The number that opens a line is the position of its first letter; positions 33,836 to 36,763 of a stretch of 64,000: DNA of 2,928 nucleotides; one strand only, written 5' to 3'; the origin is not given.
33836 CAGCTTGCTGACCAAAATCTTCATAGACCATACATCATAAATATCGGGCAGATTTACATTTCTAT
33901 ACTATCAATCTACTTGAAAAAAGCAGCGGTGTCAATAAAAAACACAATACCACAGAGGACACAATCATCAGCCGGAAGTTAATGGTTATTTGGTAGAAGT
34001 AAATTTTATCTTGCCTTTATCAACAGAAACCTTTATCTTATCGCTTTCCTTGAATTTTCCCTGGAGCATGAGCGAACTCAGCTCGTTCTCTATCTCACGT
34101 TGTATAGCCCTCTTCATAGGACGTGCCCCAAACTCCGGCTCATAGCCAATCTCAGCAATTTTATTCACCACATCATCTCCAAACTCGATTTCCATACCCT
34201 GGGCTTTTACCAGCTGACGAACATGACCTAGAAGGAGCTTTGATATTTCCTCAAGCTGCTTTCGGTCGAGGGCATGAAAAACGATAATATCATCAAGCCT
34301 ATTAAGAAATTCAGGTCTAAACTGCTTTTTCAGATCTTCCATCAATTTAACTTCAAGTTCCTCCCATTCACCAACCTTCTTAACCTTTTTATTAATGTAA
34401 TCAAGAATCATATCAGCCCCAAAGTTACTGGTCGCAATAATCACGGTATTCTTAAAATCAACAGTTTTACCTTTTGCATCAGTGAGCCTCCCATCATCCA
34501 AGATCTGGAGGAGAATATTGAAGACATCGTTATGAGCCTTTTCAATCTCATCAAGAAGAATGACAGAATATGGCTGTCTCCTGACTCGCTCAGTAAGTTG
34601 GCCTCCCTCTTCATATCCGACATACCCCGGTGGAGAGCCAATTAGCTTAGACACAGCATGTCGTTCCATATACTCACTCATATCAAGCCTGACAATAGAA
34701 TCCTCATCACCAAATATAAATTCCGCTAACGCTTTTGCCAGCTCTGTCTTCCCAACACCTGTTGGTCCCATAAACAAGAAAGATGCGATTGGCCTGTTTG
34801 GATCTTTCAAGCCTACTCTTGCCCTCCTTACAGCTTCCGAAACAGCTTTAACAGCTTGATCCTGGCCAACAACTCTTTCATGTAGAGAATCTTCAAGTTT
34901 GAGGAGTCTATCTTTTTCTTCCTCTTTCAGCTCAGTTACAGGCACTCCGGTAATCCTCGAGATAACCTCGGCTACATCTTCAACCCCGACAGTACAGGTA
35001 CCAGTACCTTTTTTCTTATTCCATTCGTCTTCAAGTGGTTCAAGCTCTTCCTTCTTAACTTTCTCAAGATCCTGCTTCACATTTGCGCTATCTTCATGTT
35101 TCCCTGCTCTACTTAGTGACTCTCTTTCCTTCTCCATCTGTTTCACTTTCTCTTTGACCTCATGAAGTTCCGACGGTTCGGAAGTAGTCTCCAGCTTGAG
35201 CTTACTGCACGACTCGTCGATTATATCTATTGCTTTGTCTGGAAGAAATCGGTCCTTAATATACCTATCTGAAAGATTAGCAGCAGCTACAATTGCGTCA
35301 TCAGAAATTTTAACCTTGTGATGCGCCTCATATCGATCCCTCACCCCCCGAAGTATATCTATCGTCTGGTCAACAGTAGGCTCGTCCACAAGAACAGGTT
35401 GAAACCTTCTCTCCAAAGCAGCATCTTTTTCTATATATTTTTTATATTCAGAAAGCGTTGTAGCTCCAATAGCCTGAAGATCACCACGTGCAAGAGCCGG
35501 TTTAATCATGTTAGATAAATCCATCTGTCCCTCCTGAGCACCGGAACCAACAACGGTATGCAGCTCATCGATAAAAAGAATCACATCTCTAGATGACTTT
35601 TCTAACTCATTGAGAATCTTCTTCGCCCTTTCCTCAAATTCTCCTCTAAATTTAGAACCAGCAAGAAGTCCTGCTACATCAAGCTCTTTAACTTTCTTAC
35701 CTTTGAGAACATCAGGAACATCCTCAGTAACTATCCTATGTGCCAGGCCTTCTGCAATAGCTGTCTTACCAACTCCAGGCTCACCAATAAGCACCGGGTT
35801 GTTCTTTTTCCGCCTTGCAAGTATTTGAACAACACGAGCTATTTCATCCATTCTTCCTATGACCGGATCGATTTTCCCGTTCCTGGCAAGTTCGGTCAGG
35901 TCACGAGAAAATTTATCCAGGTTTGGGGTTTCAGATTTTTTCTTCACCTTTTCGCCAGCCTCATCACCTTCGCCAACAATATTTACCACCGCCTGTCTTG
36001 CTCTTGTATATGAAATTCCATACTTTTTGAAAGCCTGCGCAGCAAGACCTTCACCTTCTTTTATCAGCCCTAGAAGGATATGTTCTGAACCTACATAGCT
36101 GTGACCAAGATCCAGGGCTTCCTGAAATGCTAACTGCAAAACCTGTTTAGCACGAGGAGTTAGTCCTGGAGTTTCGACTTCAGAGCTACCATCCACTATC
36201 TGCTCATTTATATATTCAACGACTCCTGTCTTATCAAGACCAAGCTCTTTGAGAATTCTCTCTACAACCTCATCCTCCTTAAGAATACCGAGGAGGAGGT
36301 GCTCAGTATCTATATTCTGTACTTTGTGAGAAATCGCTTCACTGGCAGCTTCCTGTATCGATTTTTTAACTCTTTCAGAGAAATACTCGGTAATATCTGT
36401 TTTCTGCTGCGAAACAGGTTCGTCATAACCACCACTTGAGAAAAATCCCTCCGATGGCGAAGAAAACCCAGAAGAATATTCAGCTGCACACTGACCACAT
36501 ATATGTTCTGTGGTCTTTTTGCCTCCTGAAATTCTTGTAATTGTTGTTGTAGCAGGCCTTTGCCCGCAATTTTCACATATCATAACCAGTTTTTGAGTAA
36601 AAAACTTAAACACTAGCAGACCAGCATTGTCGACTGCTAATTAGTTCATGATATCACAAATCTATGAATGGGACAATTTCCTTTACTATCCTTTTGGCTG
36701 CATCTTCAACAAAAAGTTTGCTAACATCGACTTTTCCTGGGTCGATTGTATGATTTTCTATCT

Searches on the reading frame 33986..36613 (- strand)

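Call 51: search_protein_families(library=pfam, proteins=[window:33986-36613:-])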
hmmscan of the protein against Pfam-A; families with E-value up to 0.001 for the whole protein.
window:33986-36613:- (875 aa): 25 families
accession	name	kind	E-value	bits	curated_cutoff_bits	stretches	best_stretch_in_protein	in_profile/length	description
PF07724.20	AAA_2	-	1.4e-71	240.3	27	1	607-776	1-166/166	AAA domain (Cdc48 subfamily)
PF17871.7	AAA_lid_9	-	1.3e-35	121.8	22.8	1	414-513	2-101/104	AAA lid domain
PF02861.25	Clp_N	-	3.3e-27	94.9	20.7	2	162-214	1-53/53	Clp amino terminal domain, pathogenicity island component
PF00004.35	AAA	-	1.3e-24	87.5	21.2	2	274-387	2-110/131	ATPase family associated with various cellular activities (AAA)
PF10431.15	ClpB_D2-small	-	2.5e-24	85.5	21.9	1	782-862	1-81/81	C-terminal, D2-small domain, of ClpB protein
PF07728.20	AAA_5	-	6.6e-20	72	22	1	612-730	2-122/139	AAA domain (dynein-related subfamily)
PF13401.12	AAA_22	-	8.2e-12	46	27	1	613-707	9-110/130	AAA domain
PF13191.12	AAA_16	-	2.5e-11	44.8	32.6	1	251-297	2-51/167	AAA ATPase domain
PF00158.32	Sigma54_activat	-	2.1e-10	41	20.2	1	589-729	9-142/168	Sigma-54 interaction domain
PF20720.3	nSTAND3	-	3.7e-08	33.6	27.2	1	268-311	15-57/155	Novel STAND NTPase 3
PF01695.23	IstB_IS21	-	3.3e-06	27.2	24.1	0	268-321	90-136/238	IstB-like ATP binding protein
PF05496.18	RuvB_N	-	4.9e-06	26.8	27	0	580-631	8-55/159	Holliday junction DNA helicase RuvB P-loop domain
PF05621.17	TniB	-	7e-06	26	22.4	0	265-409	30-184/189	Bacterial TniB protein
PF06414.18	Zeta_toxin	-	1.3e-05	25.1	22.3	0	603-652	11-58/199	Zeta toxin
PF01078.27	Mg_chelatase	-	3.4e-05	23.8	20.3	0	611-633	24-46/207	Magnesium chelatase, subunit ChlI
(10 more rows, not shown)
